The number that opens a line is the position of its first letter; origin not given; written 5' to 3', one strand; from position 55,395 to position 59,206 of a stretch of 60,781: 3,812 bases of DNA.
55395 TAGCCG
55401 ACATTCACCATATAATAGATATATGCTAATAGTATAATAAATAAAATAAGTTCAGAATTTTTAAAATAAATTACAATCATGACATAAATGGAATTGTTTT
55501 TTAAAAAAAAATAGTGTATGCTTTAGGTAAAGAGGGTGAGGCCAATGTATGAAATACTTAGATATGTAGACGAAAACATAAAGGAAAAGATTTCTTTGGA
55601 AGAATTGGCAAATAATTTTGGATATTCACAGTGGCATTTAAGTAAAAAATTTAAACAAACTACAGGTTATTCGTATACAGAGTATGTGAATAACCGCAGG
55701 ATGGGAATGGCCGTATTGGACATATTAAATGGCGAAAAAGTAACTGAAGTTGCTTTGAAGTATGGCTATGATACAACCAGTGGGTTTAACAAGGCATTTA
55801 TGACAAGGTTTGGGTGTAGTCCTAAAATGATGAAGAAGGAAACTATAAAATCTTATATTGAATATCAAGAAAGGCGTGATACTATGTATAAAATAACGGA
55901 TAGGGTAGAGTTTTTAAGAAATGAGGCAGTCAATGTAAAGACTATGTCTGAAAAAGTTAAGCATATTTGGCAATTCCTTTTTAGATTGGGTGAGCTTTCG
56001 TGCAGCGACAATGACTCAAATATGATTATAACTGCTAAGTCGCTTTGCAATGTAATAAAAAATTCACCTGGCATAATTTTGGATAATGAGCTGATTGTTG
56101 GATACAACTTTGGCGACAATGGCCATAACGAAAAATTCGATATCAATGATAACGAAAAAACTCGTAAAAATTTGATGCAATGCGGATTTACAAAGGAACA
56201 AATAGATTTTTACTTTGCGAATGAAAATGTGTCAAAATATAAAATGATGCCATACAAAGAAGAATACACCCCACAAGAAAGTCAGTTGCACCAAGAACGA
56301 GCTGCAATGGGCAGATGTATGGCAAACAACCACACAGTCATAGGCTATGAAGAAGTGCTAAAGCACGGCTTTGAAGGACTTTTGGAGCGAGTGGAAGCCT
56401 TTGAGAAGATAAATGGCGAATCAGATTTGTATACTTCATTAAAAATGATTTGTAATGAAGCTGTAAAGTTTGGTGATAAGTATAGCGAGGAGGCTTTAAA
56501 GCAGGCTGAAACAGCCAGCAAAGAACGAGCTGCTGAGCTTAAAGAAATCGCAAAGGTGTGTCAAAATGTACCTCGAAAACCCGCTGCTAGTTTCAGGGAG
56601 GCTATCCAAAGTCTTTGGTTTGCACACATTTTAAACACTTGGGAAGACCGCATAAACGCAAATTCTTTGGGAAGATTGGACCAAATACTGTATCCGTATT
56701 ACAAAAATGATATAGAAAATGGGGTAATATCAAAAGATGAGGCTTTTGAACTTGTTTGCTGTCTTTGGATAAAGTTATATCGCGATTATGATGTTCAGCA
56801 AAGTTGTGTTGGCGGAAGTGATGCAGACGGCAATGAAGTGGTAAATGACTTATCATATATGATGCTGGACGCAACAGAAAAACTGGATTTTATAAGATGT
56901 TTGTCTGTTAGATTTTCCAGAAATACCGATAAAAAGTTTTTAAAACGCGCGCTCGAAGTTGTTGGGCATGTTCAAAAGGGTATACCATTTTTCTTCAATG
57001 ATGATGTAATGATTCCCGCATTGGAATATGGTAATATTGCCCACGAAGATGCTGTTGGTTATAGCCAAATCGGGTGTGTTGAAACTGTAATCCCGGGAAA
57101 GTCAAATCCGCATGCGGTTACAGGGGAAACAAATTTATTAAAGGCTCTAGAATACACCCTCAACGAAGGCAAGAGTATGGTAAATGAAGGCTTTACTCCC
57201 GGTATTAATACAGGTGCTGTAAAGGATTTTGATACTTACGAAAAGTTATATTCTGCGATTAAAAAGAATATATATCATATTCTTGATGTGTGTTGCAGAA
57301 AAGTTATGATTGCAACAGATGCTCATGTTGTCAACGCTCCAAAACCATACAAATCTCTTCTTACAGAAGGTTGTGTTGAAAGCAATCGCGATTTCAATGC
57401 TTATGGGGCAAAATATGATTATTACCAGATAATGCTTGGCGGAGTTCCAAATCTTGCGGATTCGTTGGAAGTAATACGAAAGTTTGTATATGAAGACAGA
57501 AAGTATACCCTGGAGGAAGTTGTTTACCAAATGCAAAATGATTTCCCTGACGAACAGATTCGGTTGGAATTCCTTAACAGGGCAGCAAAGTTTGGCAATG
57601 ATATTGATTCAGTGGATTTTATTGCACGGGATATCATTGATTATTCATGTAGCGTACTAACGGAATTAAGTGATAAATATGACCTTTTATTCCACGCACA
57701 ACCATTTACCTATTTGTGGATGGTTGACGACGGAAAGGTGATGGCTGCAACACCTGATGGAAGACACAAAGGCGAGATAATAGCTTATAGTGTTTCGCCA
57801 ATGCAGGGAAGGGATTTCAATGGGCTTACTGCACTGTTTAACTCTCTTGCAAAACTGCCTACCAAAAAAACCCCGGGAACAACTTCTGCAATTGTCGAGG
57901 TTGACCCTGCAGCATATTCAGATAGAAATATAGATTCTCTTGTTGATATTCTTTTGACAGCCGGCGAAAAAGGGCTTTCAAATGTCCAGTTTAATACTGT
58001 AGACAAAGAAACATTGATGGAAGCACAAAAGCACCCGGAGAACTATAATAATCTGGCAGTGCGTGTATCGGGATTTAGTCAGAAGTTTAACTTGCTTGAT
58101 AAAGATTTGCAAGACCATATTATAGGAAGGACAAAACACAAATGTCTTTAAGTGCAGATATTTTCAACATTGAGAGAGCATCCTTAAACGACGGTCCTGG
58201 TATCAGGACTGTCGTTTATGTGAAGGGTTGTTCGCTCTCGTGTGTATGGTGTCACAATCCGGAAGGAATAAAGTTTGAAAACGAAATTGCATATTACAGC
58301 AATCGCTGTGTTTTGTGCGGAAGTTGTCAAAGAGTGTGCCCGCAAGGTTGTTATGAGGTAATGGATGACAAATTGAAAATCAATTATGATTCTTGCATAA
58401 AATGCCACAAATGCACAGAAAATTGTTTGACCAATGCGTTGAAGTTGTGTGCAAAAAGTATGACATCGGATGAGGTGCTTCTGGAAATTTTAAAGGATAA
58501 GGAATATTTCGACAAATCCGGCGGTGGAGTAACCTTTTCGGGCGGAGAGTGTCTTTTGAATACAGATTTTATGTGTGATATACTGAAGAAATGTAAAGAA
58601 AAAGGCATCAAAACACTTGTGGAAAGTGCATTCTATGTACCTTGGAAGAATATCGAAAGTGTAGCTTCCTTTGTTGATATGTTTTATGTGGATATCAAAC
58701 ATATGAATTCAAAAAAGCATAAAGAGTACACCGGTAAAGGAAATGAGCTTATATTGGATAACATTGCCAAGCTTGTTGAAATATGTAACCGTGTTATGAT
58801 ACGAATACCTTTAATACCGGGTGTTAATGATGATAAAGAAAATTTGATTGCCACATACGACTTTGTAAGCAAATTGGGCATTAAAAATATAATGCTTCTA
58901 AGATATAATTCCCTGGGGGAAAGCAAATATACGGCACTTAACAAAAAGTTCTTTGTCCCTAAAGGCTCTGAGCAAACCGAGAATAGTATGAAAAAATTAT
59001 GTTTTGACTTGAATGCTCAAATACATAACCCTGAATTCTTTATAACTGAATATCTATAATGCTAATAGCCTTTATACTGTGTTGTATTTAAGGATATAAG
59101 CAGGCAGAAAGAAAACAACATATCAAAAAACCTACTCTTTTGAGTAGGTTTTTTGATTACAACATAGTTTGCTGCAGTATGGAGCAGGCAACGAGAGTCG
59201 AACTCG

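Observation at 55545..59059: AraC/MarA-type DNA-binding domain fused in frame to a complete glycyl radical enzyme, followed by its own activase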

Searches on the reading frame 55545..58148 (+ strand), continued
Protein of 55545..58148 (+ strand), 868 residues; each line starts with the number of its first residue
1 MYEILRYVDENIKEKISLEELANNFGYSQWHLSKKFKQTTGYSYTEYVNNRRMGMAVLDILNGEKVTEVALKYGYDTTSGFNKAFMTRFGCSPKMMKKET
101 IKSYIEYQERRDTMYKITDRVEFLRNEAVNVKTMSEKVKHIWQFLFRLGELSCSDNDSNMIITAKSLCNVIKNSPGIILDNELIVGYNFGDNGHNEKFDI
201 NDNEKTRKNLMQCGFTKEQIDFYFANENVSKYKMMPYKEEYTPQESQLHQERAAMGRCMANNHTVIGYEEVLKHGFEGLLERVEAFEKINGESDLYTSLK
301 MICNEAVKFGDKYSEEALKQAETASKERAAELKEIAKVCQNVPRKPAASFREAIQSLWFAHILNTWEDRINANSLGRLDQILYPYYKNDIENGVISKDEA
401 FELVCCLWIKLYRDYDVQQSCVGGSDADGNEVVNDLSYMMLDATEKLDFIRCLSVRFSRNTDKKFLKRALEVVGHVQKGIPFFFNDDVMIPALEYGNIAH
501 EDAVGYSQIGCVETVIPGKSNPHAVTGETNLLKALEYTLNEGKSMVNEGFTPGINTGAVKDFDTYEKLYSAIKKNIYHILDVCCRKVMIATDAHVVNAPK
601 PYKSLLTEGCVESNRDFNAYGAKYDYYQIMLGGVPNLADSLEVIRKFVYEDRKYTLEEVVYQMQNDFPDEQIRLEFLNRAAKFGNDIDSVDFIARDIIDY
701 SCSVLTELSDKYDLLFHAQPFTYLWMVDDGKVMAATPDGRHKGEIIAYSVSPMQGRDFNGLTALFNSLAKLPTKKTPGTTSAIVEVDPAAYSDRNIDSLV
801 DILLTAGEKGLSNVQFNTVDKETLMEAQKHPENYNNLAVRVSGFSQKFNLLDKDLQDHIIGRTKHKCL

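Call 56: search_solved_structures(query=L049:1513-3207:+, max_evalue=1)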
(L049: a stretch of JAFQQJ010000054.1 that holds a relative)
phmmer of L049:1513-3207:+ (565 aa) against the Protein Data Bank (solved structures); distinct sequences matched with E-value up to 1: 16.
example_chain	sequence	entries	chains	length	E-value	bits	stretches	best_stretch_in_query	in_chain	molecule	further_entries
5gx8_A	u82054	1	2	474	7.6e-09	38.2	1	170-290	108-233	Extracellular solute-binding protein family 1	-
5gub_A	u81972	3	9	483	7.9e-09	38.2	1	170-290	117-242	Extracellular solute-binding protein family 1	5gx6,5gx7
5xs8_A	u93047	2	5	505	8.4e-09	38.1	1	170-290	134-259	Extracellular solute-binding protein family 1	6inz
1y3n_A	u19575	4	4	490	8.3e-07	31.5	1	171-289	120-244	AlgQ1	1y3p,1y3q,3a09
3vlu_A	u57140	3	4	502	9e-07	31.4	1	171-289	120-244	AlgQ1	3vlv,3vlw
5g62_A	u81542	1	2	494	3.8e-06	29.3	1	171-289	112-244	ABC TRANSPORTER, SUBSTRATE-BINDING PROTEIN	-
5g5z_A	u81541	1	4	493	1e-05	27.9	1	171-240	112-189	ABC TRANSPORTER, SUBSTRATE-BINDING PROTEIN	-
5g5y_A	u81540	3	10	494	1e-05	27.9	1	171-240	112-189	ABC TRANSPORTER, SUBSTRATE-BINDING PROTEIN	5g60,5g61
6jhx_A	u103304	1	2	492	4.9e-05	25.7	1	171-237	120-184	AlgQ2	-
1j1n_A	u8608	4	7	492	0.00012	24.3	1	171-229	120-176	AlgQ2 | Macromolecule-Binding Periplasmic Protein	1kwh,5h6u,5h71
4tqu_Q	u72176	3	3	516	0.00013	24.2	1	171-229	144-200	AlgQ2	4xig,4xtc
6fth_A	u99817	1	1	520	0.00017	23.9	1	173-223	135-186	Extracellular solute-binding protein, family 1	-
3omb_A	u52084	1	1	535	0.00042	22.6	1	181-224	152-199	Extracellular solute-binding protein, family 1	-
4g68_B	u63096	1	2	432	0.027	16.6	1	163-320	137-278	ABC transporter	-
4g68_A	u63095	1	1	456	0.03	16.5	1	163-320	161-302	ABC transporter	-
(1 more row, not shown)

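Call 57: search_protein_families(library=ncbifam, proteins=[L042:6520-7995:+, L049:1513-3207:+, L050:3284-4789:+], max_evalue=0.01)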
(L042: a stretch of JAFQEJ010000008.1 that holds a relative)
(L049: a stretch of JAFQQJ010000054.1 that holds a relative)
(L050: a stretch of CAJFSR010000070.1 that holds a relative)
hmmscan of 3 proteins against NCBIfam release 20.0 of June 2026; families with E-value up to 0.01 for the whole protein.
L042:6520-7995:+ (492 aa): 0 families

L049:1513-3207:+ (565 aa): 0 families

L050:3284-4789:+ (502 aa): 0 families

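Call 60: search_protein_families(library=pfam, alignment_id=A2, max_evalue=0.00001)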
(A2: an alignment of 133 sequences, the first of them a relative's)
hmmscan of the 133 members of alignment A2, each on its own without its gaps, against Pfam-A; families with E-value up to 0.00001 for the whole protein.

A. member 1, L001:5931-6755:- (274 aa): 2 families
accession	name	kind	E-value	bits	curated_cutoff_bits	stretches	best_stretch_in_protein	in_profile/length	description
PF12833.13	HTH_18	-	1.1e-20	74.2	33.6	1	193-271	1-79/80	Helix-turn-helix domain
PF00165.29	HTH_AraC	-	4.1e-20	71.9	26.6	2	232-271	1-42/42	Bacterial regulatory helix-turn-helix proteins, AraC family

B. families by the number of members that match (of 133 scanned): 158 families (the first 25 are shown)
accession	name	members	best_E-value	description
PF12833.13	HTH_18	10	8.4e-22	Helix-turn-helix domain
PF00165.29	HTH_AraC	10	3.5e-20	Bacterial regulatory helix-turn-helix proteins, AraC family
PF07883.17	Cupin_2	5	2.2e-09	Cupin domain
PF04055.27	Radical_SAM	4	4.6e-19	Radical SAM superfamily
PF12838.12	Fer4_7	4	1.8e-09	4Fe-4S dicluster domain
PF13237.11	Fer4_10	4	1.2e-08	4Fe-4S dicluster domain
PF05580.18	Peptidase_S55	3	1.2e-81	SpoIVB peptidase S55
PF02878.22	PGM_PMM_I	3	9.7e-45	Phosphoglucomutase/phosphomannomutase, alpha/beta/alpha domain I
PF02880.22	PGM_PMM_III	3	4.8e-36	Phosphoglucomutase/phosphomannomutase, alpha/beta/alpha domain III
PF02879.22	PGM_PMM_II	3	1.2e-18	Phosphoglucomutase/phosphomannomutase, alpha/beta/alpha domain II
PF00408.26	PGM_PMM_IV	3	5.6e-18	Phosphoglucomutase/phosphomannomutase, C-terminal domain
PF13353.11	Fer4_12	3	1.7e-14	4Fe-4S single cluster domain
PF00037.32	Fer4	3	2.7e-10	4Fe-4S binding domain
PF13187.11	Fer4_9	3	1.3e-06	4Fe-4S dicluster domain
PF02906.19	Fe_hyd_lg_C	2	9.5e-102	Iron only hydrogenase large subunit, C-terminal domain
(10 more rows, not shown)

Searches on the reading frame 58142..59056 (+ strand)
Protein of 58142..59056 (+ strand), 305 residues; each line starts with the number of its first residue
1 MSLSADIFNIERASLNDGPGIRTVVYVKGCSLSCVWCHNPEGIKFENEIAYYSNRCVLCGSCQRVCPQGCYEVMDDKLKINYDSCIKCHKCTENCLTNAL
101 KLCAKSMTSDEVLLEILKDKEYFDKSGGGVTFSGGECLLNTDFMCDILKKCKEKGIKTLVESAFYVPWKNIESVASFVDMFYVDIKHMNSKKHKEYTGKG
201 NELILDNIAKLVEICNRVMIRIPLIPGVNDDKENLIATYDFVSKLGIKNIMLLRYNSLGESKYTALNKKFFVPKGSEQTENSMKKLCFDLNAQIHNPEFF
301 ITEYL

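Call 3: search_protein_families(library=pfam, proteins=[window:58142-59056:+], max_evalue=0.01)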
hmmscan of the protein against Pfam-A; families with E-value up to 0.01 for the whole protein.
window:58142-59056:+ (305 aa): 10 families
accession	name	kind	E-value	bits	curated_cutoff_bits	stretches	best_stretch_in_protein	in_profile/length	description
PF04055.27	Radical_SAM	-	1.9e-15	57.9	29.5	1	106-236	27-163/166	Radical SAM superfamily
PF13353.11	Fer4_12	-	1.1e-10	42.4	22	2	17-50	2-35/137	4Fe-4S single cluster domain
PF00037.32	Fer4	-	1.7e-08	34.4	21.1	2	53-71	5-23/24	4Fe-4S binding domain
PF13237.11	Fer4_10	-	6.4e-07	29.6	25.5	1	53-95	6-52/53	4Fe-4S dicluster domain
PF12837.12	Fer4_6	-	1.5e-06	28.3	25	1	79-100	3-24/24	4Fe-4S binding domain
PF13187.11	Fer4_9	-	6.2e-06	26.6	27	1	55-99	1-51/52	4Fe-4S dicluster domain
PF12838.12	Fer4_7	-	2.5e-05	25.1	27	1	55-99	1-52/52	4Fe-4S dicluster domain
PF12797.12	Fer4_2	-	2.6e-05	24.4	24.5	1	51-67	5-21/22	4Fe-4S binding domain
PF14697.11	Fer4_21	-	0.00033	21.2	35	0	79-103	2-26/59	4Fe-4S dicluster domain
PF13484.11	Fer4_16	-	0.0011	20.2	30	0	85-113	2-30/66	4Fe-4S double cluster binding domain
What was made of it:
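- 58142..59059 (+): GRE-activating radical SAM enzyme. It overlaps the GRE stop codon by 10 nt and so is co-transcribed and translationally coupled. Radical_SAM and Fer4 domains are present (call 3).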

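Call 4: search_protein_families(library=ncbifam, proteins=[window:58142-59056:+], max_evalue=0.001)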
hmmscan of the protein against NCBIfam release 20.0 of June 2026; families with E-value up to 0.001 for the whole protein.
window:58142-59056:+ (305 aa): 43 families (the best 25 are shown)
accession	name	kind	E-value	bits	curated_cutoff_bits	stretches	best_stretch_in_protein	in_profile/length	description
TIGR02494.1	PFLE_PFLC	subfamily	2.1e-97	325.9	174.35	1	7-286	1-285/293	glycyl-radical enzyme activating protein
NF043069.1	T4HPD_activ_SAM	equivalog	1.3e-92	310.3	425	1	6-287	3-285/299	trans-4-hydroxy-L-proline dehydratase activase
NF048008.1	SfplDhtActHpfHKleb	equivalog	3.4e-82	276.2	500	1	7-270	2-273/308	(2S)-3-sulfopropanediol dehydratase activating enzyme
NF033719.1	ind_deCO2_activ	equivalog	4.8e-82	275.7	425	1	6-286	2-289/302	indoleacetate decarboxylase activase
NF048010.1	SfplDhtActHpsHDes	equivalog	6.1e-81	271.5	430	1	6-286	7-294/298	(2S)-3-sulfopropanediol dehydratase activating enzyme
TIGR04395.1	cutC_activ_rSAM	equivalog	4.5e-78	262.6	360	1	4-285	4-292/309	choline TMA-lyase-activating enzyme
NF033717.2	HPDL_rSAM_activ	equivalog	7.4e-74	248.8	420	1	5-286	4-292/311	4-hydroxyphenylacetate decarboxylase activase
TIGR04003.1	rSAM_BssD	equivalog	2.2e-70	237.3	496.45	1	8-269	4-273/314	[benzylsuccinate synthase]-activating enzyme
NF007483.0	PRK10076.1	equivalog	2.4e-56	191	326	2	85-274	76-265/292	[formate-C-acetyltransferase]-activating enzyme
TIGR02493.1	PFLA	equivalog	2e-49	168.1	231.75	2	86-286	27-228/235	pyruvate formate-lyase-activating protein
TIGR04041.1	activase_YjjW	hypoth_equivalog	1.1e-46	159.5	250.2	1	7-263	4-246/276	YjjW family glycine radical enzyme activase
NF008356.0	PRK11145.1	equivalog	2.1e-38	132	375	2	86-288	32-235/246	pyruvate formate lyase 1-activating protein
TIGR02495.1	NrdG2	equivalog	1.3e-13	50.7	131.15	2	87-230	29-169/193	anaerobic ribonucleoside-triphosphate reductase activating protein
NF040864.1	HgcB_ferredoxin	equivalog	1.1e-10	41.2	99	1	49-121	9-82/93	mercury methylation ferredoxin HgcB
TIGR02491.1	NrdG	equivalog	2.2e-09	37.4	126.1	1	8-50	3-45/154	anaerobic ribonucleoside-triphosphate reductase activating protein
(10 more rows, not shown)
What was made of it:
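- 58142..59059 (+): TIGR02494 scores 326 bits, above its cut-off of 174 (call 4).
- Checked: Scores 326 bits on TIGR02494, above its cut-off of 174 (call 4).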
